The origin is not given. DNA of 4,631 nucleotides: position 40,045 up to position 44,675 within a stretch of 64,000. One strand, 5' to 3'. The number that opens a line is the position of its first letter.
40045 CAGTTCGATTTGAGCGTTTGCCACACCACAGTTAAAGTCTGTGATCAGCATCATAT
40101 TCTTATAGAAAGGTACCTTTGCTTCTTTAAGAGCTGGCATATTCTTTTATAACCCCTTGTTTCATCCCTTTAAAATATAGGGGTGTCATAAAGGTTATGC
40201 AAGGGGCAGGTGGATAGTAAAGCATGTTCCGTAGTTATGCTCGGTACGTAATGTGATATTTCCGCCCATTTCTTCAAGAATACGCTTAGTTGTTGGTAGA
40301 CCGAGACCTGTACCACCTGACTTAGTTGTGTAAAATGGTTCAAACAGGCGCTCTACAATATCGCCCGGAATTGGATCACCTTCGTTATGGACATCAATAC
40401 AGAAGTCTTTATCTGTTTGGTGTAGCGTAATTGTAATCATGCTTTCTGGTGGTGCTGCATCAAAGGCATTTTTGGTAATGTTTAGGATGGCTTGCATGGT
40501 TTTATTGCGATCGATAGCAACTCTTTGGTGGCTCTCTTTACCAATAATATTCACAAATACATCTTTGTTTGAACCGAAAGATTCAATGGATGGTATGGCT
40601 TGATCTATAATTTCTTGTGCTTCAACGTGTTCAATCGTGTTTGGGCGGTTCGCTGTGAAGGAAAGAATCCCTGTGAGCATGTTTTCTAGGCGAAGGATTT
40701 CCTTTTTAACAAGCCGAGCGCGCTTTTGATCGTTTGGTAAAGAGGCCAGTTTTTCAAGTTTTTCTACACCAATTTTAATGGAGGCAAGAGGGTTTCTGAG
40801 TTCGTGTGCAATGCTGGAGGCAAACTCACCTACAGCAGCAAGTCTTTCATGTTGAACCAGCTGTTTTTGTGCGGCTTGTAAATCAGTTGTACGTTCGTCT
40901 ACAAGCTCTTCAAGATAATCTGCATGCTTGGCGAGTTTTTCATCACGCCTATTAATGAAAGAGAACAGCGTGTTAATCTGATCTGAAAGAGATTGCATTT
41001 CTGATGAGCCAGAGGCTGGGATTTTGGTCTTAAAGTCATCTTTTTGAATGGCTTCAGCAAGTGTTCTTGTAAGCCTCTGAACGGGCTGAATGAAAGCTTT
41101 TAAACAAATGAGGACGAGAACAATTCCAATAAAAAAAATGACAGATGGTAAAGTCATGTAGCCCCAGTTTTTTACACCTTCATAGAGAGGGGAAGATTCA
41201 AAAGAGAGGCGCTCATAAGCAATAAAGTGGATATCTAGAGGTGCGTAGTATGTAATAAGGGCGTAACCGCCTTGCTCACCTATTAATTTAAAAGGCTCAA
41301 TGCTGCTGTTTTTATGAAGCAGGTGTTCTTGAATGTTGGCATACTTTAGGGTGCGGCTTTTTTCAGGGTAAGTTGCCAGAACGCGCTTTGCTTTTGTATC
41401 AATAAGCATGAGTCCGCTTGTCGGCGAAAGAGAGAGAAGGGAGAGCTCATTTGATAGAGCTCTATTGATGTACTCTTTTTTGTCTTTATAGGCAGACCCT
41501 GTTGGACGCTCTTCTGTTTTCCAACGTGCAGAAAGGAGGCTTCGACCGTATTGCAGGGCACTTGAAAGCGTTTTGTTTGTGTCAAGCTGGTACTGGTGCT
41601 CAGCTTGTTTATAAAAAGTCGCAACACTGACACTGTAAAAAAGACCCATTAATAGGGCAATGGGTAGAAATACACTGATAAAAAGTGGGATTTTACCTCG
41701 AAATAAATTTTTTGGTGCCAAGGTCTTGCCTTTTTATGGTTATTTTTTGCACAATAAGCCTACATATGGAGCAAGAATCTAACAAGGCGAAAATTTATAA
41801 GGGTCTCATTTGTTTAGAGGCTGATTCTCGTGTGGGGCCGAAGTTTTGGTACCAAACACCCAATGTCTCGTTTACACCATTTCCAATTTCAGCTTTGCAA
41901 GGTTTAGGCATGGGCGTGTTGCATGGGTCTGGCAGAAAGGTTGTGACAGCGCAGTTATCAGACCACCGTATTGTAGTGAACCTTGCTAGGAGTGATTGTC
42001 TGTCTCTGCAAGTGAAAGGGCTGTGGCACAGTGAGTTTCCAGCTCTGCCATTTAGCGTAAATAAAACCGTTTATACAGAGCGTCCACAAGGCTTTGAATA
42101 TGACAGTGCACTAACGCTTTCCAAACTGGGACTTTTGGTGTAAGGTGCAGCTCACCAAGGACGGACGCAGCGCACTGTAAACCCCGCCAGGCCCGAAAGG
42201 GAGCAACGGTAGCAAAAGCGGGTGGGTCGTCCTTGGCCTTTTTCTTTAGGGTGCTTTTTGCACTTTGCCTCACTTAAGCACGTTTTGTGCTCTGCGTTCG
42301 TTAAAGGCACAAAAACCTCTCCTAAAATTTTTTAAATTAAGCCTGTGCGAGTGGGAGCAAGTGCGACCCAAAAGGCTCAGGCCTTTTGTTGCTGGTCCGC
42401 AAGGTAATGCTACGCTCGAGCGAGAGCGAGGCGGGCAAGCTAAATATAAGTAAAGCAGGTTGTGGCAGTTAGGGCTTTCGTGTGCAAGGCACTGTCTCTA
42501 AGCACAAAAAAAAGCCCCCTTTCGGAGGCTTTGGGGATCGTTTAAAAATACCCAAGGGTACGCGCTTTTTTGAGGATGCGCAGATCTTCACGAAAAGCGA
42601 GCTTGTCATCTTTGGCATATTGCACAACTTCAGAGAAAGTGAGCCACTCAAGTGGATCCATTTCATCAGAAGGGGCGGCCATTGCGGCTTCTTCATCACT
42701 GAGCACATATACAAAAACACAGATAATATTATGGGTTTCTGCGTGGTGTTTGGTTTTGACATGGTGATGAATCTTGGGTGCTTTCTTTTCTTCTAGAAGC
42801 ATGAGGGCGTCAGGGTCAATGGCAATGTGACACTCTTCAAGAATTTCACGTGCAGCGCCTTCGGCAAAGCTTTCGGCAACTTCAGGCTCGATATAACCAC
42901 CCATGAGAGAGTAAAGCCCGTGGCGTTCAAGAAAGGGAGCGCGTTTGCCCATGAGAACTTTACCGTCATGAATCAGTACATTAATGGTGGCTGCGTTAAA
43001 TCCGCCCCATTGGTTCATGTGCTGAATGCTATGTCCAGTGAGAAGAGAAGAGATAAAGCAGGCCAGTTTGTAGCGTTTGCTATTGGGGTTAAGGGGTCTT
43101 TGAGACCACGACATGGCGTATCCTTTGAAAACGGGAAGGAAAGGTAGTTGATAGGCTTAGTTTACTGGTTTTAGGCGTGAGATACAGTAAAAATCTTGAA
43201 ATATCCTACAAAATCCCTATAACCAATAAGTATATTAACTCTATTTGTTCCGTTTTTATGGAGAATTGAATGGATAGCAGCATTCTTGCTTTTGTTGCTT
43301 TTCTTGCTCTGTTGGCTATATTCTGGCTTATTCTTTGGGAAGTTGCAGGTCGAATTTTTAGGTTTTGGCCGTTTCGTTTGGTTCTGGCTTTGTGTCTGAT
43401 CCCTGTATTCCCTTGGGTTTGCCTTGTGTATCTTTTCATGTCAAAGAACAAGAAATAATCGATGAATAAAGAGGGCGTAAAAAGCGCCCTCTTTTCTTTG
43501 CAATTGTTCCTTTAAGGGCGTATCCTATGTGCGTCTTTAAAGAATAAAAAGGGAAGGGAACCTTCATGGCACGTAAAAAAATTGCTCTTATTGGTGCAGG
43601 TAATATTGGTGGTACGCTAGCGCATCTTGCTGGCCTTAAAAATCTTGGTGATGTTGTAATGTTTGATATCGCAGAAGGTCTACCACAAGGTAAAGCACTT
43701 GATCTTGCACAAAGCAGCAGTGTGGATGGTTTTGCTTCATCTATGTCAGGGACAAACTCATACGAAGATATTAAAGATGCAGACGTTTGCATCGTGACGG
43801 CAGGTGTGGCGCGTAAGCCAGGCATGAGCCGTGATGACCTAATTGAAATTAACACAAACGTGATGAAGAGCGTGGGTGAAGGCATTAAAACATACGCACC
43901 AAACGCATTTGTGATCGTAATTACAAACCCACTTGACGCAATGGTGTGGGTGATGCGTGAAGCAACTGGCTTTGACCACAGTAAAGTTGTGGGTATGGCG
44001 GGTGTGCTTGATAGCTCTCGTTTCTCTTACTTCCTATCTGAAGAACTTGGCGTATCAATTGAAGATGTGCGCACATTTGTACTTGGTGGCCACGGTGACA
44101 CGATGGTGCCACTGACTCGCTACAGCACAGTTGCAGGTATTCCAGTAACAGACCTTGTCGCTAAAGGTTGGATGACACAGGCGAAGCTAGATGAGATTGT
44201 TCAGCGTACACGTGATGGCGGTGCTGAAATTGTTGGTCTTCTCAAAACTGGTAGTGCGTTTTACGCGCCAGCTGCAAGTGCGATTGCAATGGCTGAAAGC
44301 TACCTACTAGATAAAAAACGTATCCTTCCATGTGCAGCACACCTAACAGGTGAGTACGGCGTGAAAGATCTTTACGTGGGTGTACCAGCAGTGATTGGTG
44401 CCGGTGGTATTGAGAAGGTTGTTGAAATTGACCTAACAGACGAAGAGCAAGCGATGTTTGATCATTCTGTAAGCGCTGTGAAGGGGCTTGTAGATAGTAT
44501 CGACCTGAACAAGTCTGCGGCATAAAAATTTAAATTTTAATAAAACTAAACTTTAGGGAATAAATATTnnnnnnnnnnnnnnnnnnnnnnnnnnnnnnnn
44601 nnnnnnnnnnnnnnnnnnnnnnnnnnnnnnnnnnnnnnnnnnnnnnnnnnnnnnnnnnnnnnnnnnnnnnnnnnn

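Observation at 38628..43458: NUDIX / DUF62 SAM-hydroxide-adenosyltransferase-like / orphan histidine kinase / NUDIX / PLDc_N mini-island around the SRP RNA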

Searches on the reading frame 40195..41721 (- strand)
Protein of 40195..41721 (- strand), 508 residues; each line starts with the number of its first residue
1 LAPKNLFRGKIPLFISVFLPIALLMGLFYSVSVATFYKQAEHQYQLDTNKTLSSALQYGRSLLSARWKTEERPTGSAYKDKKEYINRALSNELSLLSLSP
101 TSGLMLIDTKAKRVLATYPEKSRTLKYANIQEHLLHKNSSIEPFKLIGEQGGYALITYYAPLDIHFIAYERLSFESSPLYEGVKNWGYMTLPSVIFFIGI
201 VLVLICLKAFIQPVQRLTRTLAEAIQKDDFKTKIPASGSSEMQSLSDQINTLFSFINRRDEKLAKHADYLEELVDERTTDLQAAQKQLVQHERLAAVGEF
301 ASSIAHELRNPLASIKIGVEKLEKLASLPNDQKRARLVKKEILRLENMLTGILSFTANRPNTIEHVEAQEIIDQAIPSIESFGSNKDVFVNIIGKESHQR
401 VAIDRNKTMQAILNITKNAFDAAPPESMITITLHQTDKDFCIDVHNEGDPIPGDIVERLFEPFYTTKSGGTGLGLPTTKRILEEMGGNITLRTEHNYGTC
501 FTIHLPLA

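Call 4: search_protein_families(library=pfam, proteins=[window:40195-41721:-], max_evalue=0.01)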
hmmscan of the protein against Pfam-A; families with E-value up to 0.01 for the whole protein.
window:40195-41721:- (508 aa): 3 families
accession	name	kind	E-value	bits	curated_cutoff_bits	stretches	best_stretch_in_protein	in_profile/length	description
PF02518.31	HATPase_c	-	1e-24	87.5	26.4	1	404-507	2-109/111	Histidine kinase-, DNA gyrase B-, and HSP90-like ATPase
PF00512.31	HisKA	-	2.7e-09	37.4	26.9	1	297-356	2-61/66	His Kinase A (phospho-acceptor) domain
PF14501.12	HATPase_c_5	-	0.00032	21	22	1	411-496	9-93/102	GHKL domain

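Call 5: search_protein_families(library=ncbifam, proteins=[window:40195-41721:-], max_evalue=0.01)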
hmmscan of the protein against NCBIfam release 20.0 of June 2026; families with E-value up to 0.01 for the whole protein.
window:40195-41721:- (508 aa): 88 families (the best 25 are shown)
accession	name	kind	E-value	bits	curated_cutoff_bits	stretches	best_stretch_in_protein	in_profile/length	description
NF008468.0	PRK11360.1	equivalog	2.4e-54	184.8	646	1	278-507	377-608/616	two-component system sensor histidine kinase AtoS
NF007688.0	PRK10364.1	equivalog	2e-40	138.9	479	1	282-507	225-451/460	two-component system sensor histidine kinase ZraS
NF053867.1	SprKinKinDBac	equivalog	5.3e-36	124.1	775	1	279-507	271-497/500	sporulation kinase KinD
NF033092.0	HK_WalK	equivalog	4.2e-32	111.5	725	2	299-507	374-594/594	cell wall metabolism sensor histidine kinase WalK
NF008312.0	PRK11100.1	equivalog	1.2e-31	110.1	356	1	291-506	250-473/477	two-component system sensor histidine kinase CreC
NF010411.0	PRK13837.1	equivalog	1.9e-31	108.9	647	1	278-507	431-675/828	two-component system VirA-like sensor kinase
NF046044.1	PnpS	equivalog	7.2e-31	107.6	400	1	299-506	172-390/390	two-component system histidine kinase PnpS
NF011874.0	PRK15347.1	equivalog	7.7e-29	100.3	852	1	195-507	306-614/921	two component system sensor kinase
TIGR02966.1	phoR_proteo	equivalog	6.2e-27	94.5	334.2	1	298-505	115-333/333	phosphate regulon sensor histidine kinase PhoR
NF047497.1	HK_LIC_12097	equivalog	7.6e-26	90.7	500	1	278-507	131-366/367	LIC_12097 family sensor histidine kinase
NF047794.1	HisKinPtgB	equivalog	1.5e-25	89.5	1000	1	208-496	353-644/656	two-component system sensor histidine kinase PgtB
TIGR02916.1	PEP_his_kin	equivalog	1.6e-25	89.8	300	1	283-506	461-679/679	XrtA/PEP-CTERM system histidine kinase PrsK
NF041735.1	hist_kin_RppB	equivalog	7.7e-24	84.3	400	1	299-506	218-438/438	two-component system sensor histidine kinase RppB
NF033091.0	HK_VanS_ACDEFG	equivalog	9.7e-24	84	400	1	299-506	76-293/293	vancomycin resistance histidine kinase VanS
NF041777.1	sens_FixL_Rhizob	equivalog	3.5e-23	82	850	1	279-508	244-482/485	sensor protein FixL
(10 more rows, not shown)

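Call 78: search_protein_families(library=padloc, proteins=[window:40195-41721:-], max_evalue=0.01)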
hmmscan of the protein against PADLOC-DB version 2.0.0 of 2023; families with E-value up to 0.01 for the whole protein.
window:40195-41721:- (508 aa): 1 family
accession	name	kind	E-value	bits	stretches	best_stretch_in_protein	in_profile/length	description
PDLC04647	PDC-M43B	-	0.0062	13.6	0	385-494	207-320/347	-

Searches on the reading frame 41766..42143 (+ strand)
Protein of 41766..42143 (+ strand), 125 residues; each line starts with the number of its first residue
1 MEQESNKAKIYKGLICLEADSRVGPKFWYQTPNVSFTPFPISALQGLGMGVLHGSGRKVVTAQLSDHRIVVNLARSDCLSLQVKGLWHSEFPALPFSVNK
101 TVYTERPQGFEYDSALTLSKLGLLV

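Call 28: search_protein_families(library=pfam, proteins=[window:41766-42143:+], max_evalue=1)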
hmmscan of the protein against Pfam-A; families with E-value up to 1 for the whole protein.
window:41766-42143:+ (125 aa): 0 families

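Call 34: find_homologous_proteins(query=A3)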
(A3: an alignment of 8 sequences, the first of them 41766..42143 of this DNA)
Query A3 (8 sequences) (125 aa, profile of the alignment): 16 proteins with E <= 0.001 among 319 candidates.
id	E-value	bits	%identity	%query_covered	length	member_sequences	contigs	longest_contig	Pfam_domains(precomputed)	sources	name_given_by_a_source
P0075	7.5e-45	169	31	70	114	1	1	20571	-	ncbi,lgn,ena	-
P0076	5.4e-44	167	34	74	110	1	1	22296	-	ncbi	-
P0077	2.0e-43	165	31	83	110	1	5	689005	-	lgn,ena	-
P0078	5.3e-43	163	29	86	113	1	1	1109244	-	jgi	jgi:hypothetical protein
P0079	2.9e-41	158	34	85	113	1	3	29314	-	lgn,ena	-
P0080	3.1e-40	155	36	83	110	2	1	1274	-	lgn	-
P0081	3.5e-40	154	30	84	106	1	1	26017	-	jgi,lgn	jgi:hypothetical protein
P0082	3.5e-40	154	31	86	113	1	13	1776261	-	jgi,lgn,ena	jgi:hypothetical protein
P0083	4.0e-38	148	30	82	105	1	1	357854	-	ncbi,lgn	-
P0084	9.0e-37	143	38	70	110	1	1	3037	-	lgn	-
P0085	1.0e-36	143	33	83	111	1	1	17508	-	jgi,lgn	jgi:hypothetical protein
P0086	1.1e-33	133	100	100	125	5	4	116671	-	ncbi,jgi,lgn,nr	ncbi:MAG: hypothetical protein VX730_01315 [Pseudomonadota bacterium]|nr:hypothetical protein [Pseud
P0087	1.7e-31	126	74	100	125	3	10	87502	-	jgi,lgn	jgi:hypothetical protein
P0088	8.5e-31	124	72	100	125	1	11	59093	-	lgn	-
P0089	1.2e-29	120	35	70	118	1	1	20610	-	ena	-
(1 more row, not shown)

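Call 63: predict_structure(alignment_id=A5)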
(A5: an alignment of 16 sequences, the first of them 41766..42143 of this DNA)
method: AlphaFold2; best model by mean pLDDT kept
length: 125 residues; sequences in the alignment: 16
mean_pLDDT: 81.9   pTM: 0.77
mean pLDDT of the five models: 81.9, 80.6, 79.3, 77.9, 77.2
residues with pLDDT >= 90: 46; 70-90: 59; 50-70: 12; < 50: 8
segments of 3 or more residues with pLDDT < 50: 118-125
pLDDT, mean of each block of 10 residues (from residue 1): 79 91 81 82 91 86 87 94 90 88 85 52 38
secondary structure, 60 per line:
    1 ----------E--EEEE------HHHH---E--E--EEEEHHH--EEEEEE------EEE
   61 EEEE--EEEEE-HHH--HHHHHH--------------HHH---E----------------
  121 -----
elements in order: E14-17 H24-27 E37-40 E46-51 E58-64 E67-71 H78-83

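Call 72: search_protein_families(library=ncbifam, proteins=[window:41766-42143:+], max_evalue=0.01)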
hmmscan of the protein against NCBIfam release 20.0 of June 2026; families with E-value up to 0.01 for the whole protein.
window:41766-42143:+ (125 aa): 0 families

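Call 78: search_protein_families(library=padloc, proteins=[window:41766-42143:+], max_evalue=0.01)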
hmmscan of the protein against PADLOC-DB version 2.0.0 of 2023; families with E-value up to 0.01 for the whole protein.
window:41766-42143:+ (125 aa): 0 families

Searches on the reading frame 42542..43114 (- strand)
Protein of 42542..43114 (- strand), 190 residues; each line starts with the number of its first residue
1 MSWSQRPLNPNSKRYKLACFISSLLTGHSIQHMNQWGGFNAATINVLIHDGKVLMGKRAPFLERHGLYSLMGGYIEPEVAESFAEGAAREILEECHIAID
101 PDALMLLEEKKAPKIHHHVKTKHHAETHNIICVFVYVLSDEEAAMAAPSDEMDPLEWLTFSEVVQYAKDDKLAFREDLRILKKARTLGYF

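Call 4: search_protein_families(library=pfam, proteins=[window:42542-43114:-], max_evalue=0.01)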
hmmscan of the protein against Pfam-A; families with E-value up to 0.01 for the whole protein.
window:42542-43114:- (190 aa): 2 families
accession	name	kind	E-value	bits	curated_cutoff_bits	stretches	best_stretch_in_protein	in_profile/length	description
PF00293.34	NUDIX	-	1.4e-11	45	21.1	1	42-168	4-122/134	NUDIX domain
PF14815.12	NUDIX_4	-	0.0012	19.1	35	1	46-167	4-102/113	NUDIX domain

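Call 5: search_protein_families(library=ncbifam, proteins=[window:42542-43114:-], max_evalue=0.01)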
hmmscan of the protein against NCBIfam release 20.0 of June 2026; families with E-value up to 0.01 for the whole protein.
window:42542-43114:- (190 aa): 5 families
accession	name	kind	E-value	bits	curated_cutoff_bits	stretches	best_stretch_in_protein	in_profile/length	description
NF001299.0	PRK00241.1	equivalog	8.7e-06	25.4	158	1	44-99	138-190/263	NAD(+) diphosphatase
NF006961.0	PRK09438.1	equivalog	1.1e-05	25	103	1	49-167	18-133/151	dihydroneopterin triphosphate diphosphatase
NF007834.0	PRK10546.1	equivalog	0.00011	22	156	1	46-114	10-76/135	pyrimidine (deoxy)nucleoside triphosphate diphosphatase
NF003791.0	PRK05379.2-3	equivalog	0.0009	18.5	409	1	43-101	205-260/340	bifunctional nicotinamide-nucleotide adenylyltransferase/Nudix hydroxylase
NF006530.0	PRK08999.1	equivalog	0.001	18.2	245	1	48-106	15-71/315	Nudix family hydrolase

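Call 37: search_solved_structures(query=window:42542-43114:-, max_evalue=0.01)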
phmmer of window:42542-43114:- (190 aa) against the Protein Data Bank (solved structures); distinct sequences matched with E-value up to 0.01: 7.
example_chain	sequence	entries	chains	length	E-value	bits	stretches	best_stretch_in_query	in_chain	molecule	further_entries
6dby_A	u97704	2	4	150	0.0001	25.4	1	42-121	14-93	Nudix hydrolase 1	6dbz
5gp0_E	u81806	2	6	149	0.00011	25.3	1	42-121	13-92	Nudix hydrolase 1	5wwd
6fl4_A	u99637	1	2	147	0.00016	24.8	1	43-121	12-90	Nudix hydrolase 1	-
5wy6_E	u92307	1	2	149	0.00079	22.6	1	42-121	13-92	Nudix hydrolase 1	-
2rrk_A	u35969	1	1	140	0.0024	21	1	46-113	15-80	CTP pyrophosphohydrolase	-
4kyx_A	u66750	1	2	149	0.0081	19.3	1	44-108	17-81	ADP-ribose pyrophosphatase MutT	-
2b06_A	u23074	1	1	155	0.0087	19.2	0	50-104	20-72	MutT/nudix family protein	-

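Call 78: search_protein_families(library=padloc, proteins=[window:42542-43114:-], max_evalue=0.01)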
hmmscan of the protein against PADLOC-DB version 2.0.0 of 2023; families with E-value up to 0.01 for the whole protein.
window:42542-43114:- (190 aa): 1 family
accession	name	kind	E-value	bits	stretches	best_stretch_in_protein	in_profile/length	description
PDLC04899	PDC-S07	-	3e-06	24.9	1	45-120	12-85/135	-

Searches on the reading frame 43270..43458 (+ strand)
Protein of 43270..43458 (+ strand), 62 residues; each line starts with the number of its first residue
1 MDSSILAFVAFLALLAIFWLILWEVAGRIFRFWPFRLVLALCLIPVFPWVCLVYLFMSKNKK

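Call 4: search_protein_families(library=pfam, proteins=[window:43270-43458:+], max_evalue=0.01)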
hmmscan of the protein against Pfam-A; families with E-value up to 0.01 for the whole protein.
window:43270-43458:+ (62 aa): 0 families

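Call 5: search_protein_families(library=ncbifam, proteins=[window:43270-43458:+], max_evalue=0.01)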
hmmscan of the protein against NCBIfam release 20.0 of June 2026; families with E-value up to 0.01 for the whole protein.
window:43270-43458:+ (62 aa): 0 families

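Call 28: search_protein_families(library=pfam, proteins=[window:43270-43458:+], max_evalue=1)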
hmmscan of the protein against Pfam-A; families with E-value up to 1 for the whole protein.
window:43270-43458:+ (62 aa): 1 family
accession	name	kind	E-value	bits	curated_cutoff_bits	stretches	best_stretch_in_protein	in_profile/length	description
PF04932.20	Wzy_C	-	0.11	12.7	31.7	1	7-50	18-59/149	O-Antigen ligase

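Call 72: search_protein_families(library=ncbifam, proteins=[window:43270-43458:+], max_evalue=0.01)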
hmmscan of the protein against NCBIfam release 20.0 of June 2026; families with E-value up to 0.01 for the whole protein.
window:43270-43458:+ (62 aa): 0 families

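Call 78: search_protein_families(library=padloc, proteins=[window:43270-43458:+], max_evalue=0.01)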
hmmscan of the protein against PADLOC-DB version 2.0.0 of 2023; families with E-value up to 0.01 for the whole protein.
window:43270-43458:+ (62 aa): 0 families

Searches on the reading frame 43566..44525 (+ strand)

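Call 4: search_protein_families(library=pfam, proteins=[window:43566-44525:+], max_evalue=0.01)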
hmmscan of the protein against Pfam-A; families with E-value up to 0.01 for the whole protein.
window:43566-44525:+ (319 aa): 3 families
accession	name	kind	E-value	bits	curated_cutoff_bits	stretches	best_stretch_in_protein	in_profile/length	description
PF00056.29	Ldh_1_N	-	9.7e-39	133.1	27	1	5-143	2-141/141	lactate/malate dehydrogenase, NAD binding domain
PF02866.23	Ldh_1_C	-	9e-33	114.1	22.6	1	148-306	3-164/174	lactate/malate dehydrogenase, alpha/beta C-terminal domain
PF02056.22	Glyco_hydro_4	-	0.0018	18.3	23.2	0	103-144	127-166/183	Family 4 glycosyl hydrolase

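Call 5: search_protein_families(library=ncbifam, proteins=[window:43566-44525:+], max_evalue=0.01)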
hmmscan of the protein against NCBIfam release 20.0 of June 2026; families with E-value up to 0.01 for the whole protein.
window:43566-44525:+ (319 aa): 11 families
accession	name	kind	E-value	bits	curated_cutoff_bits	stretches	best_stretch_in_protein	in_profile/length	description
NF004863.0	PRK06223.1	subfamily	9.9e-141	468.4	283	1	1-313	1-308/313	malate dehydrogenase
TIGR01763.1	MalateDH_bact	equivalog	2.6e-121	404.5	351.85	1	3-310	1-303/305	malate dehydrogenase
NF000824.0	PRK00066.1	subfamily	2.1e-72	244.1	339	1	3-312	6-314/316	L-lactate dehydrogenase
TIGR01771.1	L-LDH-NAD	equivalog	8.8e-71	238.7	303.55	1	8-306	1-298/299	L-lactate dehydrogenase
NF041314.1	Malate_DH_Halo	equivalog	6.3e-45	153.7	550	1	5-305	3-296/304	malate dehydrogenase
TIGR01772.1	MDH_euk_gproteo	equivalog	1.9e-36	125.9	273.05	1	5-307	1-302/313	malate dehydrogenase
TIGR01759.1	MalateDH-SF1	subfamily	2.7e-28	98.9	345.65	1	57-302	65-317/327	malate dehydrogenase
NF003916.0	PRK05442.1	equivalog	1.6e-26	93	271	1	63-306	73-317/328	malate dehydrogenase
TIGR01758.1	MDH_euk_cyt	equivalog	4.2e-18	65.9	470.4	1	62-300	66-310/324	malate dehydrogenase, NAD-dependent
TIGR01756.1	LDH_protist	equivalog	4.6e-16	58.8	486.25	1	49-189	38-180/313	lactate dehydrogenase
TIGR01757.1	Malate-DH_plant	equivalog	3.9e-11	42.2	598.3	1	59-242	108-288/387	malate dehydrogenase, NADP-dependent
